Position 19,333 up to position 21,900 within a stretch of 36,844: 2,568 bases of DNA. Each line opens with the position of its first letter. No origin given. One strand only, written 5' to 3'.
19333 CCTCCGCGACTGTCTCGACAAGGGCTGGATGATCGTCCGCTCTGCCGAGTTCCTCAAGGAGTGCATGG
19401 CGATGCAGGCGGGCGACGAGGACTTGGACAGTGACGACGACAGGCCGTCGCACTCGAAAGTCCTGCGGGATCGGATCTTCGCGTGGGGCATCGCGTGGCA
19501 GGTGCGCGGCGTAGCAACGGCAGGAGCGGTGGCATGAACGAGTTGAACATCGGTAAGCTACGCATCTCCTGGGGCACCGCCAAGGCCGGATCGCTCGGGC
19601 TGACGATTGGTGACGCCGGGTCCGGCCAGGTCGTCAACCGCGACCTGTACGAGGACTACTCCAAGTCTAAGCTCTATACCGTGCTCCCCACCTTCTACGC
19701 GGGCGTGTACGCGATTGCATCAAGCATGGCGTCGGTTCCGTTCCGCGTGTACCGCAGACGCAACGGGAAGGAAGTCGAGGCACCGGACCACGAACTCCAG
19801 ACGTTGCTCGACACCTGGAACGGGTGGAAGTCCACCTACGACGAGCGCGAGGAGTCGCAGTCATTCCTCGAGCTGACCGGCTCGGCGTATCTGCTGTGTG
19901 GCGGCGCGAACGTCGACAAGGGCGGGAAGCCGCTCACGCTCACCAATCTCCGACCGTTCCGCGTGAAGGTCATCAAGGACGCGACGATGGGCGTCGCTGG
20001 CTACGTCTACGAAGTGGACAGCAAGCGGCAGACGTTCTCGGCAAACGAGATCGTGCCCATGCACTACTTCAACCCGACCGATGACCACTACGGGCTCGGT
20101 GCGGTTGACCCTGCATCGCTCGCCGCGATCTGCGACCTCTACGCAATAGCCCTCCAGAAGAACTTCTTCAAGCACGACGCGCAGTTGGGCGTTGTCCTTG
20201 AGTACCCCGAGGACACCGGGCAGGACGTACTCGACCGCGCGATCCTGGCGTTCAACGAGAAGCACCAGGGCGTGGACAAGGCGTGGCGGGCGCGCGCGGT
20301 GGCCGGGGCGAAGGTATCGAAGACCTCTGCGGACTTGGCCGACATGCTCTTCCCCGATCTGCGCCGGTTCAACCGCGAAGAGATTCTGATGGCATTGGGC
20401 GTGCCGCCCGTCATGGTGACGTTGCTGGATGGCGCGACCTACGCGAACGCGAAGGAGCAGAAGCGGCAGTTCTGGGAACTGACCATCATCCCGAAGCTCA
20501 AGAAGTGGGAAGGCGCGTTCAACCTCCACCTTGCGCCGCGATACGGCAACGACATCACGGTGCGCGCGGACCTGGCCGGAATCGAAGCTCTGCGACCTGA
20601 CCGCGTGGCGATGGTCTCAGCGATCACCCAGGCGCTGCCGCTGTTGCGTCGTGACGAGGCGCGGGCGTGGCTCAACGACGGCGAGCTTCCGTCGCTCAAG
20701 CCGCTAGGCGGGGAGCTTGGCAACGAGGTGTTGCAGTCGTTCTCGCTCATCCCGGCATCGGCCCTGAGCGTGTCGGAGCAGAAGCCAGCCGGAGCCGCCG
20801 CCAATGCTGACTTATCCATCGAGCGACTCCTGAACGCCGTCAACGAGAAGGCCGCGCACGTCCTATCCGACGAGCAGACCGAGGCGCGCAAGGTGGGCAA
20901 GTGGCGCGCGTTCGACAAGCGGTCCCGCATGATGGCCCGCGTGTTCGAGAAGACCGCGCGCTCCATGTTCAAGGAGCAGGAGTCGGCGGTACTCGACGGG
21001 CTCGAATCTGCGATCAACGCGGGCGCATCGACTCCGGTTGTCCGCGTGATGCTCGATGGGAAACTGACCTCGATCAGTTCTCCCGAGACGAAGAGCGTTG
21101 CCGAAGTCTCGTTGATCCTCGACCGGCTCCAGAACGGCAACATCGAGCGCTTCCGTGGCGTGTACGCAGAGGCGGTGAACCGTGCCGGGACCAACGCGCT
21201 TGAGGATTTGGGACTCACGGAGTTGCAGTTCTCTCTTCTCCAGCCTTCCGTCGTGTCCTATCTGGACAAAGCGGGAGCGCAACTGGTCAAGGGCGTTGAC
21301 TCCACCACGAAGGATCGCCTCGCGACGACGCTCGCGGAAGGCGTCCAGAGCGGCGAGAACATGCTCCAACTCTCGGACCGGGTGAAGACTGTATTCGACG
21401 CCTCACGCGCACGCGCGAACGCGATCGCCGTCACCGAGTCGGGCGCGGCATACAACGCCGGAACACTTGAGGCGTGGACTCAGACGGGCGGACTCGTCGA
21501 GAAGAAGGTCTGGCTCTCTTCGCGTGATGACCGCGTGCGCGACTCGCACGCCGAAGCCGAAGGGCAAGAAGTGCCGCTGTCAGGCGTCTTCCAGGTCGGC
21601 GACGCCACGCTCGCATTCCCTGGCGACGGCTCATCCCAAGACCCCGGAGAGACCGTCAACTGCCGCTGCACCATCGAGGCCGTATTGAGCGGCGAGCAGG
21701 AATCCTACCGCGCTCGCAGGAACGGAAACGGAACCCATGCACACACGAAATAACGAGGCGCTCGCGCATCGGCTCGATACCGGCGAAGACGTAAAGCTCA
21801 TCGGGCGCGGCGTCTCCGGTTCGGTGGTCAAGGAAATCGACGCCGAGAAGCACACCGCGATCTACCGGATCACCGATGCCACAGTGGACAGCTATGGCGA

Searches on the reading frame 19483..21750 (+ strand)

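Call 69: search_protein_families(library=pfam, max_evalue=0.001, proteins=[window:19483-21750:+])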
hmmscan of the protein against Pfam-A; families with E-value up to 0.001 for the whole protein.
window:19483-21750:+ (756 aa): 2 families
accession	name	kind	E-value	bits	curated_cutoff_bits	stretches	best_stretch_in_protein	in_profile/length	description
PF04860.17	Phage_portal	-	1.3e-53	182.7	39.1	1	69-398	1-321/321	Phage portal protein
PF04233.19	Phage_Mu_F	-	1.9e-17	64.5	29.6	1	613-731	3-111/112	Phage Mu protein F like protein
